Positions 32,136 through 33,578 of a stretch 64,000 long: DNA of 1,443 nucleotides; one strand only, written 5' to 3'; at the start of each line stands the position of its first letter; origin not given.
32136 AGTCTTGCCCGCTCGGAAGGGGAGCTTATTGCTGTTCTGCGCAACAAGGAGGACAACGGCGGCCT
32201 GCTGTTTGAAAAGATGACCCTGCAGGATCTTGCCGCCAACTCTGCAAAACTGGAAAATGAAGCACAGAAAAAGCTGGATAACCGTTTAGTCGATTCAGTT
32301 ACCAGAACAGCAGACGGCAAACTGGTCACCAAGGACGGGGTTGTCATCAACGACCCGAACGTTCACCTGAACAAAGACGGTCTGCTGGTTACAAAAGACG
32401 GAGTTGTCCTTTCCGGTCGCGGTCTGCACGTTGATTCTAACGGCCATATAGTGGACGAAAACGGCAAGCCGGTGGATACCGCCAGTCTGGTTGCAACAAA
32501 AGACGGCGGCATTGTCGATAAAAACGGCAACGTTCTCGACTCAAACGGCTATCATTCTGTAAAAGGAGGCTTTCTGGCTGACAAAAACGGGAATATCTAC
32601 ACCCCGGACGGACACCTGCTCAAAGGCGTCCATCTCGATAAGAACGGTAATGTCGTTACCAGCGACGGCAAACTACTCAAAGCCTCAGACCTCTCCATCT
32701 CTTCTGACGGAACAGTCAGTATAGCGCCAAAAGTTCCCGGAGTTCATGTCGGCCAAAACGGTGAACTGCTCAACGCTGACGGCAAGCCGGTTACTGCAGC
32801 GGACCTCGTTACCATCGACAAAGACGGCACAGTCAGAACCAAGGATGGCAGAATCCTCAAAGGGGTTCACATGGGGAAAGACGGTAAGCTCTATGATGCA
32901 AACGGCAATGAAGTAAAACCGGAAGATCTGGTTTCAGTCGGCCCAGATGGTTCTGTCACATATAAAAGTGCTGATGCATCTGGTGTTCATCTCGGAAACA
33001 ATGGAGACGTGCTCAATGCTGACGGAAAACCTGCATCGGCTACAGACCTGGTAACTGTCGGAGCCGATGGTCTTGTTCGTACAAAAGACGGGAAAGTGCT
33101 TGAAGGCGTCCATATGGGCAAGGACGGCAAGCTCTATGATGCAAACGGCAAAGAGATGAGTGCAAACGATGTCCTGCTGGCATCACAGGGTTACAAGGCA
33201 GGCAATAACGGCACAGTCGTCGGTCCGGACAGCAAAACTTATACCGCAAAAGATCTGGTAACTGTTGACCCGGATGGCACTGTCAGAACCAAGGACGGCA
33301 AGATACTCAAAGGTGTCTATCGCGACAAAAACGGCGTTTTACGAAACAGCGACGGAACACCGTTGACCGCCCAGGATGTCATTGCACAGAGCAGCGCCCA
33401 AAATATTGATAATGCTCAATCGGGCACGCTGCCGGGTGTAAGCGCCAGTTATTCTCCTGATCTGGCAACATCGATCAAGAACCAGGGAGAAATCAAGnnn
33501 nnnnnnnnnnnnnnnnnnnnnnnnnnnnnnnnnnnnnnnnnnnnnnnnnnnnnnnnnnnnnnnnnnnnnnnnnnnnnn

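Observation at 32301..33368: CpaB/RcpC carries a ~360-aa periplasmic repeat extension (KDG-type beta-hairpin-like repeats)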

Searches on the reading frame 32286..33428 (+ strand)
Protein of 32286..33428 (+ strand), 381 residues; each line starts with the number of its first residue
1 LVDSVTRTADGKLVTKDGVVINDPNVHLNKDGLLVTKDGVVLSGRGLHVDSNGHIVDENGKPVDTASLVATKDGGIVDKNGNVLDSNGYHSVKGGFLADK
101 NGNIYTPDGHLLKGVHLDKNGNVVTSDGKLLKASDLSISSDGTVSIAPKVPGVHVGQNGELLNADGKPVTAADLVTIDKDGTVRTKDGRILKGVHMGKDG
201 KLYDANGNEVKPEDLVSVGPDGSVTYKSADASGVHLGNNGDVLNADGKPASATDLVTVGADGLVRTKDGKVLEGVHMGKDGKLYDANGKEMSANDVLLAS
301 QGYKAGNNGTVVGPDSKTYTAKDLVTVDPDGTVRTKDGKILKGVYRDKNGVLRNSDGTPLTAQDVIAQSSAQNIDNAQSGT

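Call 53: predict_structure(alignment_id=A3)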
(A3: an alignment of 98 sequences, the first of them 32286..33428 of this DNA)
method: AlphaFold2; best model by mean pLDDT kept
length: 381 residues; sequences in the alignment: 98
mean_pLDDT: 87.8   pTM: 0.54
mean pLDDT of the five models: 87.8, 87.3, 87.3, 86.9, 85.4
residues with pLDDT >= 90: 225; 70-90: 126; 50-70: 27; < 50: 3
segments of 3 or more residues with pLDDT < 50: none
pLDDT, mean of each block of 10 residues (from residue 1): 83 96 96 92 90 94 93 80 75 86 85 94 93 81 73 84 91 91 82 90 92 80 64 70 86 92 91 96 96 93 95 97 97 94 95 96 92 64 42
secondary structure, 60 per line:
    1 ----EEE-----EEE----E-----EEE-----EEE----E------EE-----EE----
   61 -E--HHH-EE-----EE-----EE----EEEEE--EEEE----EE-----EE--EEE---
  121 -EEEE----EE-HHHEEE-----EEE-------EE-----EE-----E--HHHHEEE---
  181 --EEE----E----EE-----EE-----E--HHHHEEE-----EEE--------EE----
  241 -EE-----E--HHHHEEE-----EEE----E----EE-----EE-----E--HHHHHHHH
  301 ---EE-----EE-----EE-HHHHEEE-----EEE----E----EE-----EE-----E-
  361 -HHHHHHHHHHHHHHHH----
elements in order: E5-7 E13-15 E26-28 E34-36 E89-93 E96-99 E115-117 E122-125 E136-138 E144-146 H171-174 E175-177 E183-185 H212-215 E216-218 E224-226 H252-255 E256-258 E264-266 H293-300 H321-324 E325-327 E333-335 H362-377

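Call 57: fold_search(model_id=the predicted structure, library=pdb)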
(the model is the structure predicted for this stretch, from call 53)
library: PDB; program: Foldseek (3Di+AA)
matches with E <= 10: 303; with E <= 0.001: 3
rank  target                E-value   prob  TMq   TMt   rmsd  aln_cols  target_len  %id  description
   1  8x2h                  7.1e-07  0.87  0.11  0.04  27.9       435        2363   13  Cryo-EM structure of the TcsL at pH 5.0 in its closed conformation (released 2023-12-13)
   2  8uy4_A                6.0e-06  0.93  0.16  0.07  16.1       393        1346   14  Acinetobacter baumannii Tse15 Rhs effector (released 2024-10-09)
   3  3no2                  8.0e-04  0.25  0.09  0.11  18.6       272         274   13  Crystal structure of a protein of unknown function (BACCAC_01654) from Bacteroides caccae at 1.35 A resolution (released 2010-07-28)
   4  4ci8_A                4.6e-03  0.09  0.09  0.07  21.7       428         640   13  Crystal structure of the tandem atypical beta-propeller domain of EML1 (released 2014-04-16)
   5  8uur_A                6.1e-03  0.21  0.06  0.08  19.8       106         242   18  Structure of Serratia proteamaculans antifeeding prophage mini-fibre (AfpX13) (released 2025-08-27)
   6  7riz                  1.4e-02  0.10  0.09  0.11  21.4       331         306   12  Crystal structure of RPA3624, a beta-propeller lactonase from Rhodopseudomonas palustris, with active-site bound 2-hydro (released 2023-01-11)
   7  8url                  1.4e-02  0.09  0.09  0.08  19.2       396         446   13  The Apo NanJ structure from Clostridium perfringens (released 2024-09-04)
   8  2vdu_B                1.6e-02  0.06  0.10  0.10  21.4       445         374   12  Structure of trm8-trm82, THE YEAST TRNA m7G methylation complex (released 2007-12-18)
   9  9n59_A                2.6e-02  0.08  0.08  0.06  25.4       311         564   12  CryoEM structure of the Azotobacter vinelandii flagellar filament (released 2025-07-16)
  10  2vdu_D                2.8e-02  0.06  0.10  0.10  21.0       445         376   11  Structure of trm8-trm82, THE YEAST TRNA m7G methylation complex (released 2007-12-18)
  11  8z5y_D                5.2e-02  0.02  0.07  0.07  32.3       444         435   14  Cryo-EM structure of the L-hook of the polar flagellum (released 2025-10-22)
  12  9c20                  5.8e-02  0.06  0.09  0.08  19.2       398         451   12  The Sialidase NanJ in complex with Neu5,9Ac (released 2024-09-04)
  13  8tm0_A                6.5e-02  0.11  0.10  0.14  15.7       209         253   13  Preclinical Characterization of Pan-NKG2D Ligand-Binding NKG2D Receptor Decoys (released 2024-04-17)
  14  9u7y_FE               6.5e-02  0.03  0.07  0.07  31.3       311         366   16  Structure of the tip region of the intial complex in bacterial flagellar filament assembly at 3.68 angstroms resoluti (released 2026-04-01)
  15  8uur_C                6.9e-02  0.09  0.07  0.10  19.8       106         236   18  Structure of Serratia proteamaculans antifeeding prophage mini-fibre (AfpX13) (released 2025-08-27)
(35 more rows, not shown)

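Call 58: search_protein_families(library=pfam, proteins=[window:32286-33428:+], max_evalue=1)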
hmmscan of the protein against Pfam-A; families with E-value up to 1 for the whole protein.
window:32286-33428:+ (381 aa): 10 families
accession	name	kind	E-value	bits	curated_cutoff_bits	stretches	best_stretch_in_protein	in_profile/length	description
PF22692.1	LlgE_F_G_D1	-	2.5e-11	44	27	0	7-41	27-62/64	Flagellar hook protein FlgE/F/G D1 domain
PF12396.14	DUF3659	-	1.1e-05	25.6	24.8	2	46-88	5-49/61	Protein of unknown function (DUF3659)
PF20606.3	DUF6799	-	0.0067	16.6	26.8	0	317-340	25-48/63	Domain of unknown function (DUF6799)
PF16819.11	DUF5074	-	0.025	14.1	27.2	0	142-225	125-218/353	Domain of unknown function (DUF5074)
PF15467.11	SGIII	-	0.089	12.5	27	1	342-368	109-135/449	Secretogranin-3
PF06627.17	DUF1153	-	0.12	13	23.5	0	309-344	7-42/87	Protein of unknown function (DUF1153)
PF12888.12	Lipid_bd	-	0.33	11.2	25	0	315-352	70-110/141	Lipid-binding putative hydrolase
PF06739.17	SBBP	-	0.34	11.3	20.5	0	97-106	19-28/38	Beta-propeller repeat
PF11211.13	DUF2997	-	0.44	10.9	24.1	0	216-233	3-20/47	Protein of unknown function (DUF2997)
PF14438.12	SM-ATX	-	0.72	10.5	29.8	0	258-275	12-29/81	Ataxin 2 SM domain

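Call 67: search_solved_structures(query=window:32286-33428:+, max_evalue=10, show_alignments=4)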
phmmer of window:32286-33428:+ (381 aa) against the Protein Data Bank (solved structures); distinct sequences matched with E-value up to 10: 4.
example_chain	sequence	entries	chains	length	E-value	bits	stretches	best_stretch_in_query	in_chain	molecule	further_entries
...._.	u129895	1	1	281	0.76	12.2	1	69-147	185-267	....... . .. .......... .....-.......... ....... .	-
6d69_A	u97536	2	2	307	0.83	12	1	45-115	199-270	NHL Repeat Region of D. melanogaster Thin | Thin, isoform D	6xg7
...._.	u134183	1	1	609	1.2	11.5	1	306-367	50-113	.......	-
7ver_A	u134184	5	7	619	1.3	11.4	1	306-367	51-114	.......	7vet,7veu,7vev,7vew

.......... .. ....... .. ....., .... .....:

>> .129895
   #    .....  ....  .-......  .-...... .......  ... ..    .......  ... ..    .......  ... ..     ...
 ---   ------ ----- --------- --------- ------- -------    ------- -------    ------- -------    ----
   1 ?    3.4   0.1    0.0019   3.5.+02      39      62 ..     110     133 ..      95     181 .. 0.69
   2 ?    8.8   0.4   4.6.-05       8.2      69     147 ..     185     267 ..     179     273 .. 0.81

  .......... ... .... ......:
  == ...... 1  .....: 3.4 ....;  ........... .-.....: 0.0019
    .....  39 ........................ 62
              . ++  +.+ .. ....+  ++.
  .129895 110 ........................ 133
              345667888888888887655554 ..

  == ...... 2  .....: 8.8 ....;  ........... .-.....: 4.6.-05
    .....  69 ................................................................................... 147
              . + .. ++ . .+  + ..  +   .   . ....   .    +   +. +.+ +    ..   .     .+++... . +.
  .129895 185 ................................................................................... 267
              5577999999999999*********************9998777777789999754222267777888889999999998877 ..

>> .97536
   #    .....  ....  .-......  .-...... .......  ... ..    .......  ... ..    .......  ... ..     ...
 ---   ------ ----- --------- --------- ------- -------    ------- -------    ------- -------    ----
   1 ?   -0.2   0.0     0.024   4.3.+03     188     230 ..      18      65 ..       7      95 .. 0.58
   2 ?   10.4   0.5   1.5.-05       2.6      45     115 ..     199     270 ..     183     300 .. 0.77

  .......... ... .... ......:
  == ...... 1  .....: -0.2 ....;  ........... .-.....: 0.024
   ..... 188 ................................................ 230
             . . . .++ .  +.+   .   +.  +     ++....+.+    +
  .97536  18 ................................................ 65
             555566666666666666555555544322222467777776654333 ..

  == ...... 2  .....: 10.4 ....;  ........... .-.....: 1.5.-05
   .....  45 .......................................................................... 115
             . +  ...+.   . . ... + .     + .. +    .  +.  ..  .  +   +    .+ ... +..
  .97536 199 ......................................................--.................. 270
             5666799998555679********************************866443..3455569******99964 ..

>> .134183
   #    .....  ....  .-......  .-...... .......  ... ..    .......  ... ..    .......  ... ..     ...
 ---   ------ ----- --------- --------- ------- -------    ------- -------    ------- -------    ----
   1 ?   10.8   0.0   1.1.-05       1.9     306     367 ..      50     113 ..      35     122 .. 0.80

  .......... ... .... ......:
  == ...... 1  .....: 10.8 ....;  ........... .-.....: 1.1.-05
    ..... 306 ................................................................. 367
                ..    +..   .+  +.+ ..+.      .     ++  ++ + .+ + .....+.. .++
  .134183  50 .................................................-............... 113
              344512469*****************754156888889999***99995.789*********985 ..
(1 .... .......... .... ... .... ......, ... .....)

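Call 72: fold_search(model_id=the predicted structure, library=viral)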
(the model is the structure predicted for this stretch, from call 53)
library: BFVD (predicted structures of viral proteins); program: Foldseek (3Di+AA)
matches with E <= 10: 790; with E <= 0.001: 19
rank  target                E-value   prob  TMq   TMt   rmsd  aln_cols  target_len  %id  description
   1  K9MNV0                1.1e-08  0.98  0.10  0.10  41.5       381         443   16  Fiber [Bovine adenovirus 6]
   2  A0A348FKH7            2.8e-07  0.66  0.09  0.06  40.5       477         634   15  Fiber protein [Eidolon helvum adenovirus]
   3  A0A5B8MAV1            3.2e-07  0.82  0.10  0.06  53.1       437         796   18  Fiber [Ovine adenovirus 8]
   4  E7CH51                3.5e-07  0.57  0.08  0.05  36.1       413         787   14  Fiber [Murine adenovirus 2]
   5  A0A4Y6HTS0            8.7e-07  0.38  0.07  0.05  40.7       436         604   14  (no name in the UniProt tables at hand)
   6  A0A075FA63            1.5e-06  0.30  0.07  0.05  57.5       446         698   14  Fiber [Duck adenovirus 2]
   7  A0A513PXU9            1.8e-06  0.51  0.07  0.06  57.1       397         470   14  Fiber protein (Fragment) [Porcine adenovirus]
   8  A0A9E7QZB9            3.0e-06  0.35  0.08  0.06  64.3       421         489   12  Fiber [Siadenovirus sp.]
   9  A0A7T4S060            4.7e-06  0.44  0.09  0.07  52.3       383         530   16  Fibre (Fragment) [Pacific black duck aviadenovirus]
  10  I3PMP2                3.2e-05  0.25  0.08  0.07  37.0       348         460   15  Fiber-2 [Goose adenovirus 4]
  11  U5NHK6                1.1e-04  0.33  0.08  0.06  24.9       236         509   22  Fiber [turkey adenovirus 4]
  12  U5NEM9                1.2e-04  0.20  0.08  0.05  40.2       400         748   15  Fiber-1 [turkey adenovirus 5]
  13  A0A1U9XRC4            2.3e-04  0.18  0.07  0.08  47.5       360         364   12  Fiber protein (Fragment) [Fowl aviadenovirus E]
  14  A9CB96                2.9e-04  0.60  0.09  0.08  26.2       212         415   18  Fiber protein [Snake adenovirus serotype 1]
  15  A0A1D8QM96            3.8e-04  0.14  0.08  0.07  33.8       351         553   14  Protein fiber 2 [Pigeon adenovirus 2]
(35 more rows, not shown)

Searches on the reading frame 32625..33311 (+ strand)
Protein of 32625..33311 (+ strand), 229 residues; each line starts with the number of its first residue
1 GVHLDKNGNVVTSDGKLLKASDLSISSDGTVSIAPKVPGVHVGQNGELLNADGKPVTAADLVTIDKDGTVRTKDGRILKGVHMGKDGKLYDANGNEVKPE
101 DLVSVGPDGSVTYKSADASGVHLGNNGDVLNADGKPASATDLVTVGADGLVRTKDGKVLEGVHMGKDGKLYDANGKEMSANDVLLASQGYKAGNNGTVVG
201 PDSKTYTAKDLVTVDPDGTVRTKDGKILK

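Call 64: find_homologous_proteins(query=window:32625-33311:+, max_evalue=0.001)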
Query window:32625-33311:+ (229 aa): 7 proteins with E <= 0.001 among 8000 candidates.
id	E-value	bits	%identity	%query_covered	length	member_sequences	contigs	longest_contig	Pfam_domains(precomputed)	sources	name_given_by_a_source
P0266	8.3e-52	194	54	81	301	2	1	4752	PF22692.2,PF12396.15,PF23291.2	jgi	jgi:pilus assembly protein CpaB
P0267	5.9e-44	169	64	47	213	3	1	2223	PF12396.15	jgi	-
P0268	2.7e-31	127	50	58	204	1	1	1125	-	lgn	-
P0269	7.8e-23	100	43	44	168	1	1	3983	-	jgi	jgi:pilus assembly protein CpaB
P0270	5.2e-10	58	34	72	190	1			PF26361.1,PF20606.4,PF22692.2,PF12396.15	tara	tara:strand:- start:408 stop:980 length:573 start_codon:yes stop_codon:yes gene_type:complete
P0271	6.2e-9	54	34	79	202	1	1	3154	PF20606.4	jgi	jgi:pilus assembly protein CpaB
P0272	4.1e-7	48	44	25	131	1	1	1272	-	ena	-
